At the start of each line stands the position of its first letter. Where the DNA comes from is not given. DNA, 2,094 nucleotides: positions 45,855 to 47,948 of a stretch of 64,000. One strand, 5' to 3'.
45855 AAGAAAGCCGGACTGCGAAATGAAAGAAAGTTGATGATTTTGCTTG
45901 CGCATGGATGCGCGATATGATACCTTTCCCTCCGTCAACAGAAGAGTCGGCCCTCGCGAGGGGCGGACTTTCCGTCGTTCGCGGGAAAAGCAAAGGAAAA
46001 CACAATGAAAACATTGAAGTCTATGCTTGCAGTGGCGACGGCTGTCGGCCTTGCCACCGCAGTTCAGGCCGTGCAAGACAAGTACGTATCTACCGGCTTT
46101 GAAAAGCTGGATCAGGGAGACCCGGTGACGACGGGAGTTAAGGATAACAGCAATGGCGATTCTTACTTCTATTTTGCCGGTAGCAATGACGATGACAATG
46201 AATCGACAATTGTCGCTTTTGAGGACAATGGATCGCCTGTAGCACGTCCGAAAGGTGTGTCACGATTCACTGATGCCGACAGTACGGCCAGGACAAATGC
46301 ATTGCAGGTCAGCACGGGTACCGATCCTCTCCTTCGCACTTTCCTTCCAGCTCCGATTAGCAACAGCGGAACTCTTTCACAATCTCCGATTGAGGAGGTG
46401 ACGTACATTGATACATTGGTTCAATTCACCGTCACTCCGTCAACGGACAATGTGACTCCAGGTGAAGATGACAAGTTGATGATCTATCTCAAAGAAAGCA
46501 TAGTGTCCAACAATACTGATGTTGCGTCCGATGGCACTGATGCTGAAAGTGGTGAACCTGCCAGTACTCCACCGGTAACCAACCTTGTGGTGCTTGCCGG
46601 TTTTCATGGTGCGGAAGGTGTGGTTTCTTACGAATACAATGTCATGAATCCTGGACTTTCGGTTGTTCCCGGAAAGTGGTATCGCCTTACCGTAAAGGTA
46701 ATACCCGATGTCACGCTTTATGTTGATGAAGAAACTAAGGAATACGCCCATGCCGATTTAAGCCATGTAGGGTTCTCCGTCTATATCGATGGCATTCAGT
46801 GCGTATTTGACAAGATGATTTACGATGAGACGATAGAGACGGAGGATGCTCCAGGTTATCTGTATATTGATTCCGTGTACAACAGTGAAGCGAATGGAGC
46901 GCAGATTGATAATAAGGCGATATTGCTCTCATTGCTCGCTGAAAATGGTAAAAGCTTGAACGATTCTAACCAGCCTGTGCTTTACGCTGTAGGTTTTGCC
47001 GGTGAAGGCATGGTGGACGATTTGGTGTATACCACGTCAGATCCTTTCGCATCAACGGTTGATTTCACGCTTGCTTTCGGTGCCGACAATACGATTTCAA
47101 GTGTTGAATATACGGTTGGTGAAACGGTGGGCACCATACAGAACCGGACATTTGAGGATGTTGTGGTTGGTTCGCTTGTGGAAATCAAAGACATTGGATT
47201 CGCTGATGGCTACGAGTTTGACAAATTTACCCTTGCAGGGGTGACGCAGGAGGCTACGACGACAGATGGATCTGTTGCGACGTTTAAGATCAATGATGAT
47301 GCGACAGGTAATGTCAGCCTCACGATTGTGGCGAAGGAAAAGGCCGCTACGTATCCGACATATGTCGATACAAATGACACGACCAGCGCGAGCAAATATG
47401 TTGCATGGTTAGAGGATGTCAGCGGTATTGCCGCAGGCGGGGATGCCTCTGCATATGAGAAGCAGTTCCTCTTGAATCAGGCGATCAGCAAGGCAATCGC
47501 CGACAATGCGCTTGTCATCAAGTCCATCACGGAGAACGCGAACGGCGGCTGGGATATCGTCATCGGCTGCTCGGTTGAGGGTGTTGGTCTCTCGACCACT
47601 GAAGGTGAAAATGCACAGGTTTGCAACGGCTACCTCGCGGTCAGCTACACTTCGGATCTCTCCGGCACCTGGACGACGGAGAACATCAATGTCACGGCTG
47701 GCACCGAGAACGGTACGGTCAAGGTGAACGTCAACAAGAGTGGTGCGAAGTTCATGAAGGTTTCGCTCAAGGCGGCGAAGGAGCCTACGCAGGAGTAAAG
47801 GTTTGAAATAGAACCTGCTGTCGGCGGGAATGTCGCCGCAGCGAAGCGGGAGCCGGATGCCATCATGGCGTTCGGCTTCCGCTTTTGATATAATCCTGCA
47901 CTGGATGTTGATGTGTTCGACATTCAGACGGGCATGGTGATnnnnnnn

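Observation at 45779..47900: Low-GC patch encoding a 597-aa secreted orphan protein, divergently placed next to an orphan GspE/PilB ATPase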

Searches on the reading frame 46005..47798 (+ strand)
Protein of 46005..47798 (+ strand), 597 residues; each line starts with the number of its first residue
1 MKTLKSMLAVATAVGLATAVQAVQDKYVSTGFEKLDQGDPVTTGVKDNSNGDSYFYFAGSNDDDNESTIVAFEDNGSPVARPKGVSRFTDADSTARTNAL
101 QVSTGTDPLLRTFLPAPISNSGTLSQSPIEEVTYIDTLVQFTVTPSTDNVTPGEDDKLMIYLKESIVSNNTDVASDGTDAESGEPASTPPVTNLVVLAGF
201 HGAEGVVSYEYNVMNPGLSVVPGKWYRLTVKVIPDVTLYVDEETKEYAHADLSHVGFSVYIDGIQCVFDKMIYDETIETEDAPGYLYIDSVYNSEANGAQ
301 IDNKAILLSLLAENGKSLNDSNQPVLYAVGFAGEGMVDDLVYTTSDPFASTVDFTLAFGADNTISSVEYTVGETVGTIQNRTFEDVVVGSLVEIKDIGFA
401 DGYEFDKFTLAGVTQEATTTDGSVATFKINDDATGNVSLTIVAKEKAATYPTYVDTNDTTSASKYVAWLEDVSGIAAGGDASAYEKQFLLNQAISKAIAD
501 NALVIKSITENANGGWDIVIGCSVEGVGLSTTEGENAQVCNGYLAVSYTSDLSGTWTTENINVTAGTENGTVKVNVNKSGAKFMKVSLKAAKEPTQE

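Call 4: search_protein_families(library=pfam, proteins=[window:46005-47798:+], max_evalue=0.1)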
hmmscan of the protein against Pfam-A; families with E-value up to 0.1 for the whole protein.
window:46005-47798:+ (597 aa): 0 families

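Call 5: find_homologous_proteins(query=window:46005-47798:+, max_evalue=0.001)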
Query window:46005-47798:+ (597 aa): 232 proteins with E <= 0.001 among 8000 candidates; the best 120 are listed.
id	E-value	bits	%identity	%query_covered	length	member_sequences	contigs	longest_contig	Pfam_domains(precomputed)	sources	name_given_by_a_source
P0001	0.0e+0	1291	99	100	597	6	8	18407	-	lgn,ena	-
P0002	0.0e+0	1151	90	100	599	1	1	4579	-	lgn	-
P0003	2.3e-260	883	74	99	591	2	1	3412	-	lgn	-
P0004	6.9e-187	641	60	100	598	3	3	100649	-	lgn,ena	-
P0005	1.3e-176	607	58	100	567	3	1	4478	-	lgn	-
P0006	1.3e-172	594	58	98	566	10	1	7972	-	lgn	-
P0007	1.0e-170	587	58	99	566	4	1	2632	-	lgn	-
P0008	2.4e-169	583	58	99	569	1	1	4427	-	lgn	-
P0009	1.8e-166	573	57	100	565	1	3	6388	-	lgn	-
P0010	2.1e-164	567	57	99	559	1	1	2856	-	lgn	-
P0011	3.7e-141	490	51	99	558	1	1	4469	-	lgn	-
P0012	8.7e-141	489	50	99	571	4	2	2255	-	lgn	-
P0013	2.0e-130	454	48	100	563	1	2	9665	-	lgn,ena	-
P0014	4.1e-130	453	48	100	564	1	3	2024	-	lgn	-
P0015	4.7e-130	453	48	100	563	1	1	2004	-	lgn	-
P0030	4.9e-125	437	47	100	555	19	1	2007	-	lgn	-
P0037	2.2e-121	424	47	100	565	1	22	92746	-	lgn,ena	-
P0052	1.7e-85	306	46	75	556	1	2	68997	-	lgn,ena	-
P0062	5.7e-81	291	45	75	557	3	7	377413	-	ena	-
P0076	1.0e-70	257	44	75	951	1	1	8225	-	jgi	-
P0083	1.2e-62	231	41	80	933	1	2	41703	-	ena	-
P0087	6.5e-62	228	43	68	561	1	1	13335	-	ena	-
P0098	1.4e-52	197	43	65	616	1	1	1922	PF02368.25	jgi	-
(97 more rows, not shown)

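Call 7: find_encoding_contigs(protein=P0004, flank=10000, max_places=3)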
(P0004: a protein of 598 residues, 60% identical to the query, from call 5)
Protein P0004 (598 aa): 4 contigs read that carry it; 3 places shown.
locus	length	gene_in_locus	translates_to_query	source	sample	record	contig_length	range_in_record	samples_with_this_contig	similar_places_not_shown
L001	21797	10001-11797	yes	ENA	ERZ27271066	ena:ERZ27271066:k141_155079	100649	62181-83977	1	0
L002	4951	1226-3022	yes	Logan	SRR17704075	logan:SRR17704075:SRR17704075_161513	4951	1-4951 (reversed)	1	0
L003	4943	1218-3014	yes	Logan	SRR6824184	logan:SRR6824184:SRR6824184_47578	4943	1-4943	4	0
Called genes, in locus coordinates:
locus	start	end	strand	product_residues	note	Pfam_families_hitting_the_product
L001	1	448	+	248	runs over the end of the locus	PF07963:N_methyl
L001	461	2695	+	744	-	PF17764:PriA_3primeBD, PF00270:DEAD, PF04851:ResIII, PF18319:Zn_ribbon_PriA (weak), PF00271:Helicase_C, PF18074:PriA_C (weak)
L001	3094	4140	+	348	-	PF00512:HisKA, PF02518:HATPase_c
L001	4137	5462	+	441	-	PF00072:Response_reg, PF00158:Sigma54_activat, PF01078:Mg_chelatase (faint), PF14532:Sigma54_activ_2, PF07728:AAA_5, PF00004:AAA (weak), PF25601:AAA_lid_14, PF02954:HTH_8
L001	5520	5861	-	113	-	-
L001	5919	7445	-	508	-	PF08903:DUF1846, PF20921:DUF1846_C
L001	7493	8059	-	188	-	PF01592:NifU_N, PF04324:Fer2_BFD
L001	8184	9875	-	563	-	PF05157:MshEN, PF00437:T2SSE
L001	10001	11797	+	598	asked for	-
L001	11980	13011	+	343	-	PF00722:Glyco_hydro_16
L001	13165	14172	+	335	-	PF01370:Epimerase, PF04321:RmlD_sub_bind, PF16363:GDP_Man_Dehyd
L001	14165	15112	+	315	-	PF01370:Epimerase, PF04321:RmlD_sub_bind, PF16363:GDP_Man_Dehyd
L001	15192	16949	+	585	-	PF19543:GH123_N, PF22680:Glyco_hydro_123_N_2, PF13320:GH123_cat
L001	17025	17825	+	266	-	PF01012:ETF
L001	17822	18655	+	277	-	PF01012:ETF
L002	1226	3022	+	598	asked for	-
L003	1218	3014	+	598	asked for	-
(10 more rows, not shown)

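Call 8: find_encoding_contigs(protein=P0062, flank=10000, max_places=3)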
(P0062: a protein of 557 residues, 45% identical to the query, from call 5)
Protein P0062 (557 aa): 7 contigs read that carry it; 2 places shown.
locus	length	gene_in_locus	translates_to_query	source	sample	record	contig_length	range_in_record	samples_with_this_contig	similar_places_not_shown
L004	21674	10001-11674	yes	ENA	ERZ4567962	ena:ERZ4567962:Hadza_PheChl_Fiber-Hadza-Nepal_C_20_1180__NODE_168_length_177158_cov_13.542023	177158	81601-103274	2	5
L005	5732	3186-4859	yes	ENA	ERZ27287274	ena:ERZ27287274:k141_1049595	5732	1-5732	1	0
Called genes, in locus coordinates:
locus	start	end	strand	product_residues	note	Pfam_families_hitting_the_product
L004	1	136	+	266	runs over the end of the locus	PF01503:PRA-PH (faint), PF03819:MazG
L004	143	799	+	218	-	PF00551:Formyl_trans_N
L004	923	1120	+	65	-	PF01632:Ribosomal_L35p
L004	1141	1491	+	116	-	PF00453:Ribosomal_L20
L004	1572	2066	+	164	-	PF02308:MgtC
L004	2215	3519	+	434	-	PF01964:ThiC_Rad_SAM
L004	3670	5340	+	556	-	PF05157:MshEN, PF00437:T2SSE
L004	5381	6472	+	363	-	PF00437:T2SSE, PF13401:AAA_22 (weak)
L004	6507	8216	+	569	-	PF05157:MshEN, PF00437:T2SSE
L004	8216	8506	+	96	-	-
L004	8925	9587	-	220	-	PF00702:Hydrolase, PF12710:HAD, PF13419:HAD_2, PF13242:Hydrolase_like (faint)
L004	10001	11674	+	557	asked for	-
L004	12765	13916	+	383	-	PF13173:AAA_14, PF13635:DUF4143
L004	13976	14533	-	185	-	-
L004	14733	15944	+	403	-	PF13173:AAA_14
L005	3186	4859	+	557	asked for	-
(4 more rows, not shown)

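Call 18: find_related_loci(query=A1, collection=genome_contigs, flank=10000)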
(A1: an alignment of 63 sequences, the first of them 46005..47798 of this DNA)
Query A1 (597 aa) in genome_contigs; peptide patterns used: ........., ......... (x = any residue, [..] = any of these).
384 stretches matched a pattern; 10 encode a relative of the query (tblastn E <= 1e-3); 10 distinct loci.
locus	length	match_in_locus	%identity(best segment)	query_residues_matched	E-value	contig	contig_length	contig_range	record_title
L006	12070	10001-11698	48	1-597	5e-139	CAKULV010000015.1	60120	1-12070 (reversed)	MAG: uncultured Kiritimatiellaeota bacterium isolate REFINED_METABAT215_TOP10_CONTIGS_1500_ASSEMBLY_K77_MERGED__Hadza_Mo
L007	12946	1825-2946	43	1-413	5e-70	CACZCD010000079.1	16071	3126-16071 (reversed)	uncultured bacterium isolate RUG12478 genome assembly, contig: RUG12478_asm_79, whole genome shotgun sequence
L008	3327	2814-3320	61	1-170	1e-50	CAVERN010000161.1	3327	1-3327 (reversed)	bacterium isolate H07633-L1_cleanbin_000036 genome assembly, contig: Spades_H07633-L1_contig_14338, whole genome shotgun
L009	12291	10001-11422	31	133-588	6e-40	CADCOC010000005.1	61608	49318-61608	uncultured bacterium isolate RUG14821 genome assembly, contig: RUG14821_asm_5, whole genome shotgun sequence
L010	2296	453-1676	31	1-457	6e-27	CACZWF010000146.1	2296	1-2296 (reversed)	MAG: uncultured Bacteroidia bacterium isolate RUG13005 genome assembly, contig: RUG13005_asm_146, whole genome shotgun s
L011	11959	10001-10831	33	1-358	4e-26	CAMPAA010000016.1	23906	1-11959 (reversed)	MAG: uncultured Verrucomicrobia bacterium isolate SRR873601_bin.122_metaWRAP_v1.3_MAG genome assembly, contig: NODE_5405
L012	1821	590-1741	33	1-441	1e-23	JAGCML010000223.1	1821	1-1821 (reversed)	MAG: Kiritimatiellae bacterium isolate RGIG9925 Yak_Rectum.Co__c2785480, whole genome shotgun sequence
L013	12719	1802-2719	28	1-346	6e-13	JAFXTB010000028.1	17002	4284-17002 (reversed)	MAG: Kiritimatiellae bacterium isolate RGIG6720 Sheep_Rumen-2__c158415, whole genome shotgun sequence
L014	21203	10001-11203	39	133-588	3e-58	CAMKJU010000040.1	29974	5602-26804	MAG: uncultured Lentisphaerae bacterium isolate SRR12081301_bin.91_metaWRAP_v1.3_MAG genome assembly, contig: ERZ1228976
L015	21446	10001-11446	37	53-588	1e-62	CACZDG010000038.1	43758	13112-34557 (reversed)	uncultured bacterium isolate RUG12514 genome assembly, contig: RUG12514_asm_38, whole genome shotgun sequence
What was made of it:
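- Taxonomy: call 18.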

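Call 22: predict_structure(alignment_id=A1)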
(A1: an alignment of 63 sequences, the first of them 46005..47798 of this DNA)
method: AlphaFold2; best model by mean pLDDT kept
length: 597 residues; sequences in the alignment: 63
mean_pLDDT: 78.1   pTM: 0.72
mean pLDDT of the five models: 78.1, 77.4, 75.1, 74.4, 74.1
residues with pLDDT >= 90: 225; 70-90: 191; 50-70: 127; < 50: 54
segments of 3 or more residues with pLDDT < 50: 1-21, 290-292, 478-501
pLDDT, mean of each block of 10 residues (from residue 1): 38 31 77 95 90 93 95 83 87 92 94 92 87 94 91 93 77 54 63 94 89 91 95 81 65 86 95 75 52 68 93 82 88 94 91 91 90 83 89 94 91 94 93 93 78 64 69 51 39 38 62 70 56 57 73 75 70 72 68 64
secondary structure, 60 per line:
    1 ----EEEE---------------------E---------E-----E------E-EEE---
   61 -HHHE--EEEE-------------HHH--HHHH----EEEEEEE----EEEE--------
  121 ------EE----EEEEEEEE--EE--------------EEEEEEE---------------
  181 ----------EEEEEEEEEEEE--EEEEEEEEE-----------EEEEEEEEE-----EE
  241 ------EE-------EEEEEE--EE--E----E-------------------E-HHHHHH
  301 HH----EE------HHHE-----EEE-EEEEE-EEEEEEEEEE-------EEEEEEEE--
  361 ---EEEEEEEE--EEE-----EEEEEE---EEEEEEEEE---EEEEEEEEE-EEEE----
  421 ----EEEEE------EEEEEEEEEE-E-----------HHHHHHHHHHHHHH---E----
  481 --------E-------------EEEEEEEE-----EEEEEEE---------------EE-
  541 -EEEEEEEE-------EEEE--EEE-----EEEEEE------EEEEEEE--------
elements in order: E5-8 E55-57 E68-71 H90-93 E98-104 E109-112 E133-140 E159-165 E191-202 E205-213 E225-233 E256-261 H295-302 E324-326 E328-332 E334-343 E351-358 E364-371 E374-376 E382-387 E391-399 E403-411 E413-416 E425-429 E436-445 H459-472 E503-510 E516-522 E542-549 E557-560 E563-565 E571-576 E583-589
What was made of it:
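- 46077..47039 (+): N-terminal concanavalin-A-like (LamG-like) beta-sandwich domain, aa ~25-345. It has hypervariable loops at aa 161-180 and 241-320. Invariant core motifs include DTLVQFT, W-Y-R-L and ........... AF2 model with pLDDT mostly 85-95 (call 22).
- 47052..47339 (+): Ig-like beta-sandwich domain, aa ~350-445 (GC3 0.50). AF2 secondary structure and pLDDT of 83-94 (call 22).
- On Concanavalin-A-like lectin/glucanase (LamG-like) fold superfamily: AF2 model: pLDDT 78 overall, mostly 85-95 over aa 30-345 (call 22).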

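Call 25: fold_search(model_id=the predicted structure, library=pdb)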
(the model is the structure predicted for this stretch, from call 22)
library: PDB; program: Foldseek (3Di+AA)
matches with E <= 10: 350; with E <= 0.001: 2
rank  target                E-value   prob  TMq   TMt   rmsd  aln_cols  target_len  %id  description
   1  7yl4_B                2.4e-05  0.98  0.15  0.20  19.5       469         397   11  Cell surface protein YwfG protein (apo form) (released 2023-06-07)
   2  7yl6_B                3.3e-05  0.99  0.16  0.23  19.6       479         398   10  Cell surface protein YwfG protein complexed with alpha-1,2-mannobiose (released 2023-06-07)
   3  5lk5_B                3.0e-03  0.99  0.17  0.35  10.3       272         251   11  Crystal structure of the globular domain of human calreticulin mutant D71K (released 2016-08-31)
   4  6d2c_A                3.0e-03  0.96  0.17  0.34  12.3       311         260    9  Structure of Ulvan lyase from Nonlaben Ulvanivorans- NLR48 (released 2018-06-06)
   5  5lk5_A                3.9e-03  0.98  0.17  0.35  10.8       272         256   11  Crystal structure of the globular domain of human calreticulin mutant D71K (released 2016-08-31)
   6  5lk5_E                4.1e-03  0.96  0.18  0.37  14.4       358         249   10  Crystal structure of the globular domain of human calreticulin mutant D71K (released 2016-08-31)
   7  5lk5_I                4.6e-03  0.98  0.17  0.34  15.9       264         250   12  Crystal structure of the globular domain of human calreticulin mutant D71K (released 2016-08-31)
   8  3pos_B                6.3e-03  0.91  0.18  0.35  13.7       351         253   10  Crystal structure of the globular domain of human calreticulin (released 2011-03-09)
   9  6bbt_B                7.0e-03  0.30  0.11  0.20  17.7       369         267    8  Structure of the major pilin protein (T-13) from Streptococcus pyogenes serotype GAS131465 (released 2018-10-24)
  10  3o0x_A                7.8e-03  0.87  0.16  0.32  16.0       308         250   11  Structural basis of carbohydrate recognition by calreticulin (released 2010-09-29)
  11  3o0w_A                9.1e-03  0.89  0.15  0.31  15.1       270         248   12  Structural basis of carbohydrate recognition by calreticulin (released 2010-09-29)
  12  4bik_A                9.6e-03  0.08  0.08  0.10  25.1       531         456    9  Structure of a disulfide locked mutant of Intermedilysin with human CD59 (released 2013-05-08)
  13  5lk5_H                1.0e-02  0.96  0.18  0.35  10.1       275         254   10  Crystal structure of the globular domain of human calreticulin mutant D71K (released 2016-08-31)
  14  3o0v                  1.0e-02  0.89  0.18  0.37  14.8       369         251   10  Crystal structure of the calreticulin lectin domain (released 2010-09-29)
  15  4han_A                1.0e-02  0.63  0.17  0.30  16.1       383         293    8  Crystal structure of Galectin 8 with NDP52 peptide (released 2013-03-20)
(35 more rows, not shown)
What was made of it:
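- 46077..47039 (+): Foldseek top hits are the YwfG L-type lectin, calreticulin, LNS/LG domains and galectins (call 25).
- On Concanavalin-A-like lectin/glucanase (LamG-like) fold superfamily: Foldseek probability is 0.96-0.99 to L-type lectin and calreticulin domains (call 25).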

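Call 26: find_encoding_contigs(protein=P0030, flank=5000, max_places=6)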
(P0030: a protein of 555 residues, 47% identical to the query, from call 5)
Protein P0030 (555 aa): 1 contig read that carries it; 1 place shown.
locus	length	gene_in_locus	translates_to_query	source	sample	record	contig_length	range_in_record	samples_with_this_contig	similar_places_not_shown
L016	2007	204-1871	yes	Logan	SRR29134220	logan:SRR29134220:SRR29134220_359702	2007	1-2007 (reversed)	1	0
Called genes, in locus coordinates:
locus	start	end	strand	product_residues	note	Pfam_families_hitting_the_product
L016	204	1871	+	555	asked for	-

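Call 35: find_encoding_contigs(protein=P0003, flank=5000, max_places=3)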
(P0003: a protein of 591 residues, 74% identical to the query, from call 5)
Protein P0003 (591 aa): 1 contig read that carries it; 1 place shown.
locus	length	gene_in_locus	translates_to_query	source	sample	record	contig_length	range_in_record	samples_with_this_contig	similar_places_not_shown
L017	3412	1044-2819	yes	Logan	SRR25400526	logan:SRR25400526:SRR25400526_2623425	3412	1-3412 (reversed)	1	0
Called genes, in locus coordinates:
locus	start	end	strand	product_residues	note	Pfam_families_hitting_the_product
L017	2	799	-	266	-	?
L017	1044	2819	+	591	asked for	-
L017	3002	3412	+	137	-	?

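Call 36: find_encoding_contigs(protein=P0002, flank=5000, max_places=3)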
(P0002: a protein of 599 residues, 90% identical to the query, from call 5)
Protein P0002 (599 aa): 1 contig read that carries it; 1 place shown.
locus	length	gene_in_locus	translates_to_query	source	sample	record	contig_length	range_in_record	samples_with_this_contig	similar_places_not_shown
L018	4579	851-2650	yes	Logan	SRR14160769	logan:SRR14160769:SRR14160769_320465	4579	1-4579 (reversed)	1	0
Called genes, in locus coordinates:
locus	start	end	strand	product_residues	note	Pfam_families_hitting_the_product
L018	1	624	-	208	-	?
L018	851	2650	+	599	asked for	-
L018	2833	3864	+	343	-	PF00722:Glyco_hydro_16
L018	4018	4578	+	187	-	?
